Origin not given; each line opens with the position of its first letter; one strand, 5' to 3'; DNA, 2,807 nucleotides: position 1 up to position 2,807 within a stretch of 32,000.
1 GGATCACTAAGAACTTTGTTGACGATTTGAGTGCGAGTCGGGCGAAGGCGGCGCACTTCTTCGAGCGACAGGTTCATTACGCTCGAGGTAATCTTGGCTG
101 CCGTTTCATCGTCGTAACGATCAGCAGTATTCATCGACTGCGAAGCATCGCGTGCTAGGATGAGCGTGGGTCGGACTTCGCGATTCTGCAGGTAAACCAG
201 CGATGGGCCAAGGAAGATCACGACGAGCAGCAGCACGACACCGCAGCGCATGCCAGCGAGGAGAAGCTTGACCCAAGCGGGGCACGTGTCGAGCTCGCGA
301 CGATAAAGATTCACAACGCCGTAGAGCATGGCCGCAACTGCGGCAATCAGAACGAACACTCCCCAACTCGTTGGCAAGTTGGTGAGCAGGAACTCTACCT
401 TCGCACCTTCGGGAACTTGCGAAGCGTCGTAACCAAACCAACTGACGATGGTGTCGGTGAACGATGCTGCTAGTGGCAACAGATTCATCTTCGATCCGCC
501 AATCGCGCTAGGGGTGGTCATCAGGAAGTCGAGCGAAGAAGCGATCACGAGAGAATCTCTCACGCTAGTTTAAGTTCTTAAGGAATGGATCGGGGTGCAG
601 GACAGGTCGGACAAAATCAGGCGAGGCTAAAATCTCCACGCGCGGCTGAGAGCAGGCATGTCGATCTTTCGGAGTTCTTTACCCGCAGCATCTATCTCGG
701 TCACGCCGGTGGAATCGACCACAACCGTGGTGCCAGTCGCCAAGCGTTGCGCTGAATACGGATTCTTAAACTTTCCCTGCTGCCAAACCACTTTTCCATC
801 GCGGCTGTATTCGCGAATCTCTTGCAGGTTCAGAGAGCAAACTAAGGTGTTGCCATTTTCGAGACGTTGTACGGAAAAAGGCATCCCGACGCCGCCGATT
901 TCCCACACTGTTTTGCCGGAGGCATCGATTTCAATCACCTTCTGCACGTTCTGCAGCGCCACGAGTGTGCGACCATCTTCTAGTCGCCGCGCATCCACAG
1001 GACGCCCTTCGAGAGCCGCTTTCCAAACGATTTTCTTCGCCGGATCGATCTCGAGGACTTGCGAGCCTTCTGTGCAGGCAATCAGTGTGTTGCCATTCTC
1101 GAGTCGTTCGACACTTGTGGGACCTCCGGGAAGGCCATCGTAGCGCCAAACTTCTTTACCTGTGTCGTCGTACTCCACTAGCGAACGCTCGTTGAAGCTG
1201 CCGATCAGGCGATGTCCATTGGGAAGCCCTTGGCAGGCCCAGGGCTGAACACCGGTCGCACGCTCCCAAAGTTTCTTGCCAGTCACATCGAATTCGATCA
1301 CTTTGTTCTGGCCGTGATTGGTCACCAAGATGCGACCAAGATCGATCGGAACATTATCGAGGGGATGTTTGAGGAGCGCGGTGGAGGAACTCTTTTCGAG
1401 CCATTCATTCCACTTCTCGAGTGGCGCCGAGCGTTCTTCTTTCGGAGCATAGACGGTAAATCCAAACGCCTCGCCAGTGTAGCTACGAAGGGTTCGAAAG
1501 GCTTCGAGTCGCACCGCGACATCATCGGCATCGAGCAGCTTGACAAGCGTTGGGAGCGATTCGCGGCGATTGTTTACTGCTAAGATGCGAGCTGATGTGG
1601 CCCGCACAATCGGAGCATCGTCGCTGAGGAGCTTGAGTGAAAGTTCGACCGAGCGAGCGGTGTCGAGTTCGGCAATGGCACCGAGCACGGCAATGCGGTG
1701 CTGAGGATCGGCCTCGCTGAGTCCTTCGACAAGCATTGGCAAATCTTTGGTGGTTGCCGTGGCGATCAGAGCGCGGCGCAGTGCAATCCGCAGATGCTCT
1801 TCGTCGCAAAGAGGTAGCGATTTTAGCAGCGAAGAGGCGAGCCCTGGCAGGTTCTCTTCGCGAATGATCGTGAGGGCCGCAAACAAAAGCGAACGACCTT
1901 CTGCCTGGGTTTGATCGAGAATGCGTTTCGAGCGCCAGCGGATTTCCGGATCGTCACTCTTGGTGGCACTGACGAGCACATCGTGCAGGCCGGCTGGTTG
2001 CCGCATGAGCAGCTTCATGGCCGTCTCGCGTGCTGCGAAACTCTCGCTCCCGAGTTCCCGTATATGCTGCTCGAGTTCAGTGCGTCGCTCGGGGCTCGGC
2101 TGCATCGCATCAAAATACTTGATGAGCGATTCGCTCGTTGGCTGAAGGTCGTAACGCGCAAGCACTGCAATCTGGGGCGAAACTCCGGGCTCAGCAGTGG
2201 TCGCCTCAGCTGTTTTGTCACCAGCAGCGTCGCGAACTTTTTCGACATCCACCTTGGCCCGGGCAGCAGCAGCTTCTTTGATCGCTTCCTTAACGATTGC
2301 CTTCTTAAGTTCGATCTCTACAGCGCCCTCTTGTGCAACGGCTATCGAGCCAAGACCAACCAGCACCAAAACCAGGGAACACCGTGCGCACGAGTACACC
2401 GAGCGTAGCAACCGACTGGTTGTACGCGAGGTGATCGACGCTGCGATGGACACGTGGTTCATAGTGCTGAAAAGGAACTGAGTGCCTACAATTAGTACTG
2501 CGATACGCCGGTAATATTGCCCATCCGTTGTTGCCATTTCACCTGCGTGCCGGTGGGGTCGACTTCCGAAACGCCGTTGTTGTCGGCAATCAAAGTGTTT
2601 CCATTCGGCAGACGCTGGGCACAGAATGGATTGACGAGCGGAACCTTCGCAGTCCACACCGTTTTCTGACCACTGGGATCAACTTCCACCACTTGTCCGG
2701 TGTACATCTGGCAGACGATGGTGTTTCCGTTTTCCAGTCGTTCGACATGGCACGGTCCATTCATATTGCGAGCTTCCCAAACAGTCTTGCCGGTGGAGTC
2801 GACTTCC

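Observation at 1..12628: One MoxR ATPase with four separate MIDAS proteins and two giant exported HEAT/propeller proteins: an expanded Bat-like or MoxR-vWA-propeller system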

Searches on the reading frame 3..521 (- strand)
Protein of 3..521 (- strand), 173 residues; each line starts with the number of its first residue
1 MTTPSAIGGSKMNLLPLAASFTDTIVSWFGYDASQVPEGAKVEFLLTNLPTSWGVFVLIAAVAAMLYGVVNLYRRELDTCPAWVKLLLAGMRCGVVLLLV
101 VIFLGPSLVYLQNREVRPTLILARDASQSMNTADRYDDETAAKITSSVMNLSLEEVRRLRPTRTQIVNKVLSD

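Call 6: search_protein_families(library=pfam, proteins=[window:3-521:-], max_evalue=0.01)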
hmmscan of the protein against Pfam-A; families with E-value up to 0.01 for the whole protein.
window:3-521:- (173 aa): 1 family
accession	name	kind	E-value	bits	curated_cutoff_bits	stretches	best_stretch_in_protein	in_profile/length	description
PF04932.20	Wzy_C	-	0.0035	17.6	31.7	1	57-117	20-72/149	O-Antigen ligase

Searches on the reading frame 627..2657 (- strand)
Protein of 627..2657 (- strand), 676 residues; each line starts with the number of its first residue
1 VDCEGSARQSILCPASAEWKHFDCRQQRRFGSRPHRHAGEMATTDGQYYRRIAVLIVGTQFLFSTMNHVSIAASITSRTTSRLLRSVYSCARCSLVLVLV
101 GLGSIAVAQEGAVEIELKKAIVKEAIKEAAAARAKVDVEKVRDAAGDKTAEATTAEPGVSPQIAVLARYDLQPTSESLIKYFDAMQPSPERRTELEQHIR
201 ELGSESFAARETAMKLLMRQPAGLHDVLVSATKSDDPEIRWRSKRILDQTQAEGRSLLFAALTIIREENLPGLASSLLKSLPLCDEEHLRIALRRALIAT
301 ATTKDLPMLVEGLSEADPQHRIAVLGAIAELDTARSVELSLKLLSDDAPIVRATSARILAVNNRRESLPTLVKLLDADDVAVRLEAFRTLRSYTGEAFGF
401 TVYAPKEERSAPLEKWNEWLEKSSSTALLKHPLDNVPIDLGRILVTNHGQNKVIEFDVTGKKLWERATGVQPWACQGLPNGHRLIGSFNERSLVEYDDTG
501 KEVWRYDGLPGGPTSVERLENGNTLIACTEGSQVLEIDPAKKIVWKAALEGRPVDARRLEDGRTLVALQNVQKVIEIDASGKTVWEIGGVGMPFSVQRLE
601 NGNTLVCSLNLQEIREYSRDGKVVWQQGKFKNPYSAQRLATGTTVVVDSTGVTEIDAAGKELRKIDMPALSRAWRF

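Call 6: search_protein_families(library=pfam, proteins=[window:627-2657:-], max_evalue=0.01)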
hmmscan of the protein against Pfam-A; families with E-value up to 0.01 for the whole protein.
window:627-2657:- (676 aa): 6 families
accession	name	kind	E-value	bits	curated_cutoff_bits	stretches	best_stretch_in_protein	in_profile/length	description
PF13360.13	PQQ_2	-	5.1e-13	49.6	27.6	2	493-648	5-169/233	Outer membrane protein assembly factor BamB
PF22701.2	Mala_s_1-like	-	1.3e-11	45.1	27.5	1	553-606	90-145/195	Mal s 1 allergenic protein-like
PF13646.12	HEAT_2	-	1.3e-09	38.6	27.7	1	341-394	5-59/88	HEAT repeats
PF14269.12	Arylsulfotran_2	-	6.3e-08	32.8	27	0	476-506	268-298/301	Arylsulfotransferase (ASST)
PF02985.28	HEAT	-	0.00019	21.8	23.5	0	306-331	2-27/31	HEAT repeat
PF13513.12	HEAT_EZ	-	0.0018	19.2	27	0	366-391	28-53/55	HEAT-like repeat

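Call 20: search_protein_families(library=ncbifam, proteins=[window:627-2462:-], max_evalue=0.01)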
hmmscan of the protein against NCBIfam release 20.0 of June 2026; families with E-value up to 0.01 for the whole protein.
window:627-2462:- (611 aa): 2 families
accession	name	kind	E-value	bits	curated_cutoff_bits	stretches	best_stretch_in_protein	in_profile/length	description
TIGR03300.1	assembly_YfgL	equivalog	0.00029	19.6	285.2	0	433-526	83-175/377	outer membrane protein assembly factor BamB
TIGR02270.1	TIGR02270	subfamily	0.00039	19.6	206.8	1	216-324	94-201/410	TIGR02270 family protein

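Call 21: search_protein_families(library=padloc, proteins=[window:627-2462:-], max_evalue=0.001)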
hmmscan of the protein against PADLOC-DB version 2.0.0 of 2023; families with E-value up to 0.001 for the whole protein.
window:627-2462:- (611 aa): 1 family
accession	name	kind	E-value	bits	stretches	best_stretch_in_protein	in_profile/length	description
PDLC02919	HEAT-ARM_XIII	-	6e-07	25.2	1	245-328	299-382/1972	-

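Call 68: find_homologous_proteins(query=window:627-2462:-, max_evalue=0.00001)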
Query window:627-2462:- (611 aa): 249 proteins with E <= 0.00001 among 8000 candidates; the best 120 are listed.
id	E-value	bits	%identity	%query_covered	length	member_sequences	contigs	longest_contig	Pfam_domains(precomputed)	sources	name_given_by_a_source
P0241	0.0e+0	1329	99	100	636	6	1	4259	PF13360.14,PF14269.13,PF13646.13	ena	-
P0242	5.9e-240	816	70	85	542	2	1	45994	PF13360.14,PF02985.29,PF14269.13,PF05935.18,PF13646.13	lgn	-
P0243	4.7e-193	661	57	85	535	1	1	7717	PF13360.14,PF14269.13,PF13646.13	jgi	jgi:outer membrane protein assembly factor BamB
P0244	5.7e-193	661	58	85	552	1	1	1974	PF13360.14,PF13646.13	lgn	-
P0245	7.6e-193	660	57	85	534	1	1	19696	PF13360.14,PF14269.13,PF13646.13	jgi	jgi:outer membrane protein assembly factor BamB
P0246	1.5e-191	656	57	85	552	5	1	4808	PF13360.14,PF14269.13,PF13646.13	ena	-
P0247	3.5e-191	655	58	85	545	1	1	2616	PF13360.14,PF14269.13,PF13646.13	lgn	-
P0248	9.0e-191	653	57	85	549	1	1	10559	PF13360.14,PF14269.13,PF13646.13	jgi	jgi:hypothetical protein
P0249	4.1e-190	651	56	85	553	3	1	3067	PF13360.14,PF13646.13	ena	-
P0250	7.9e-190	650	56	86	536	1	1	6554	PF13360.14,PF02985.29,PF14269.13,PF13646.13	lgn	-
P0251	8.4e-190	650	56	85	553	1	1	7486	PF13360.14,PF13646.13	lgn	-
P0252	8.6e-190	650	56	85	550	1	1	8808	PF13360.14,PF02985.29,PF14269.13,PF13646.13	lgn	-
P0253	8.3e-186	637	57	86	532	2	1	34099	PF13360.14,PF02985.29,PF14269.13,PF13513.13,PF13646.13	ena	-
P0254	7.1e-185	634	55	86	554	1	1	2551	PF13360.14,PF14269.13,PF13646.13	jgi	jgi:hypothetical protein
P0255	1.7e-184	633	56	84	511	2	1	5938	PF13360.14,PF14269.13,PF13646.13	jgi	jgi:hypothetical protein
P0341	2.7e-125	437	41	86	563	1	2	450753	PF23381.2,PF13570.14,PF14269.13,PF13646.13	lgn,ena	-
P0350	1.1e-119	419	39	86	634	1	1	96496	PF13360.14,PF14269.13,PF13646.13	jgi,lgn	-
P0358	1.9e-117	411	39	82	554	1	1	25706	PF13360.14,PF14269.13,PF13646.13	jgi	jgi:hypothetical protein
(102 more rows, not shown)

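Call 69: find_encoding_contigs(protein=P0341, flank=10000, max_places=1)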
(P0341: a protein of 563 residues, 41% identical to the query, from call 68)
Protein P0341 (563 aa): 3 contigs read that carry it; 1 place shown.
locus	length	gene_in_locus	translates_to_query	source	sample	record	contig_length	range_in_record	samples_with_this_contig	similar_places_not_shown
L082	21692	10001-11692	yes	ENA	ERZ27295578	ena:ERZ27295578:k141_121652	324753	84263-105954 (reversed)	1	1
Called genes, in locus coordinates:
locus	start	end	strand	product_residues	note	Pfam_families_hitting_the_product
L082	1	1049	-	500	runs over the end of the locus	PF02233:PNTB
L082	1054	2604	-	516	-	PF05222:AlaDh_PNT_N, PF01262:AlaDh_PNT_C, PF12769:PNTB_4TM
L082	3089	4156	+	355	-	PF00595:PDZ, PF13180:PDZ_2, PF17820:PDZ_6, PF12146:Hydrolase_4 (faint)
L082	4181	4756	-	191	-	PF00072:Response_reg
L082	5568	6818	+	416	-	-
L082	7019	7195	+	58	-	PF20607:DUF6800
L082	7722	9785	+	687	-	PF02771:Acyl-CoA_dh_N, PF02770:Acyl-CoA_dh_M, PF00441:Acyl-CoA_dh_1 (weak)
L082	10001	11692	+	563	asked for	PF13646:HEAT_2, PF13570:Beta-prop_ACSF4 (faint), PF14269:Arylsulfotran_2 (faint), PF23381:Beta-prop_IFT122_1st (faint)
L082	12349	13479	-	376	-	PF01728:FtsJ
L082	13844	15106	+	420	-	PF00149:Metallophos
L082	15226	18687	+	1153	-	PF02463:SMC_N (faint), PF13514:AAA_27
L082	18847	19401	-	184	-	PF01521:Fe-S_biosyn (weak)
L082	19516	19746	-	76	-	-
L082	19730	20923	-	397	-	PF00266:Aminotran_5, PF01053:Cys_Met_Meta_PP (weak)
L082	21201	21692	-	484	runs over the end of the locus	PF07394:DUF1501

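Call 70: find_encoding_contigs(protein=P0350, flank=10000, max_places=1)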
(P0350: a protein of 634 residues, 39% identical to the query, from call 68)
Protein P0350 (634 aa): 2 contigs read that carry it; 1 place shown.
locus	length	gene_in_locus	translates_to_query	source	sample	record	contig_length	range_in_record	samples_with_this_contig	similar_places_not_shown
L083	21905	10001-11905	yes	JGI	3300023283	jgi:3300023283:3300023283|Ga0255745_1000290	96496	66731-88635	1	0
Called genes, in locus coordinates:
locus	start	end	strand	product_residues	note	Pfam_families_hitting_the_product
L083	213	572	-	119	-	-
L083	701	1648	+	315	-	PF03309:Pan_kinase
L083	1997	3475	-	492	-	PF08245:Mur_ligase_M, PF02875:Mur_ligase_C, PF27239:FOL3_C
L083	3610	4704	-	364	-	PF02615:Ldh_2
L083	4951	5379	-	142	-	PF01648:ACPS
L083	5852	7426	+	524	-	PF00672:HAMP, PF00512:HisKA, PF02518:HATPase_c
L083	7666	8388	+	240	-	PF01904:DUF72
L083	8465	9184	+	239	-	-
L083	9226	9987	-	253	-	-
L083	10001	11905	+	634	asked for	PF13646:HEAT_2 (weak), PF13360:PQQ_2, PF14269:Arylsulfotran_2 (faint)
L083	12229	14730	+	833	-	PF02368:Big_2 (weak), PF22359:Big-like (weak), PF07583:PSCyt2, PF07587:PSD1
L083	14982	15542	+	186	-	-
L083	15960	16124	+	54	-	-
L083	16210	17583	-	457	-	PF12704:MacB_PCD, PF02687:FtsX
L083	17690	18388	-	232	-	PF02463:SMC_N (faint), PF00005:ABC_tran, PF13304:AAA_21 (weak)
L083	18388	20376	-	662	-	PF25881:HH_YBHG (weak), PF25990:Beta-barrel_YknX, PF26002:Beta-barrel_AprE (faint), PF25967:RND-MFP_C (faint), PF25975:CzcB_C (faint), PF25989:YknX_C, PF00036:EF-hand_1 (faint), PF13202:EF-hand_5 (weak), +2 more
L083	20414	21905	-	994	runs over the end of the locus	-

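Call 71: find_encoding_contigs(protein=P0358, flank=10000, max_places=1)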
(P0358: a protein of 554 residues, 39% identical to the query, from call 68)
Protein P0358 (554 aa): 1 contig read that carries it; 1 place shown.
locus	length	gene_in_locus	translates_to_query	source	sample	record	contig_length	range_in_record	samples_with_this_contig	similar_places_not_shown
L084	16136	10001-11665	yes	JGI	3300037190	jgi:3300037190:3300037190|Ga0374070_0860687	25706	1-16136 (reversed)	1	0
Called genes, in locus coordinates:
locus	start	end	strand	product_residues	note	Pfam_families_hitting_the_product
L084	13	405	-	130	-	-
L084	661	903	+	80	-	-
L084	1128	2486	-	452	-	PF07394:DUF1501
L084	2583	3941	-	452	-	PF02353:CMAS, PF13489:Methyltransf_23 (weak), PF08241:Methyltransf_11, PF08242:Methyltransf_12, PF13649:Methyltransf_25, PF13847:Methyltransf_31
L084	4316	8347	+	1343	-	PF13360:PQQ_2 (weak), PF13570:Beta-prop_ACSF4 (faint), PF13360:PQQ_2, PF25293:Beta-prop_EMC1_N (weak), PF14269:Arylsulfotran_2 (faint), PF13360:PQQ_2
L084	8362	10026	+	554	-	PF13646:HEAT_2, PF03130:HEAT_PBS (faint), PF14269:Arylsulfotran_2 (faint), PF13360:PQQ_2, PF05935:Arylsulfotrans (weak)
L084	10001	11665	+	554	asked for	PF13646:HEAT_2, PF14269:Arylsulfotran_2 (faint), PF13360:PQQ_2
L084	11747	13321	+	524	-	-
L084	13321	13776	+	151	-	-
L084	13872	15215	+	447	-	-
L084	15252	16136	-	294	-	PF01019:G_glu_transpept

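Call 78: search_solved_structures(query=window:627-2462:-, max_evalue=0.01, show_alignments=0)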
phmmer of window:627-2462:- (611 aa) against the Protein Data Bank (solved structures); distinct sequences matched with E-value up to 0.01: 21.
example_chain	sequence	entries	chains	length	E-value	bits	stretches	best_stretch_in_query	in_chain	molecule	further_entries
9sah_A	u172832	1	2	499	3.9e-13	52.1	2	243-325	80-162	E4-NB2 synthetic fusion protein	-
4zv6_A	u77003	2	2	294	3.4e-12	49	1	221-322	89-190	AlphaRep-7 | alpha-Rep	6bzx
4xl5_C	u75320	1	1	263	2.5e-10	42.8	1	212-324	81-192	bGFP-A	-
9rhz_A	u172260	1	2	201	3.9e-08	35.5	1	242-331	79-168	ALPHAREP bE5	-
6ft5_A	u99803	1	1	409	1.1e-07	34.1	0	220-325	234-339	alphaRep A3_A3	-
6gwc_C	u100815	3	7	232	1.4e-07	33.8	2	239-319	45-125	iE5 ALPHAREP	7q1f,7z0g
6fsq_A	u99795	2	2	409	1.5e-07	33.6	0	220-325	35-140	alphaRep A3_bGFPD | A3_bGFPD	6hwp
6gx7_E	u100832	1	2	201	3.5e-06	29.1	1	243-332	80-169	iiiA5 ALPHAREP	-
8aw4_A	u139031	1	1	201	3.7e-06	29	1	213-296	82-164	ALPHAREP bB-E3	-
8prj_A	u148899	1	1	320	5.2e-06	28.5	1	390-580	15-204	v31Bagel8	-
7p0h_A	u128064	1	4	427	6.8e-06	28.1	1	222-331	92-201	Helicobacter pylori ComF fused to an artificial alphaREP crystallization helper (named B2)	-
3no2_A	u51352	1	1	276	1e-05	27.6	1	378-542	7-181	uncharacterized protein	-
5dcq_A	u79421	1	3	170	1.2e-05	27.3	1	224-331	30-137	artificial repeat proteins (alphaREP3)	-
4xvp_D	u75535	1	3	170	8.2e-05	24.6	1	229-332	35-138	BGFP-C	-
6gwd_G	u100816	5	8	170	0.00043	22.2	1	242-332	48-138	iiH5 ALPHAREP | iih5 Alpha Repeating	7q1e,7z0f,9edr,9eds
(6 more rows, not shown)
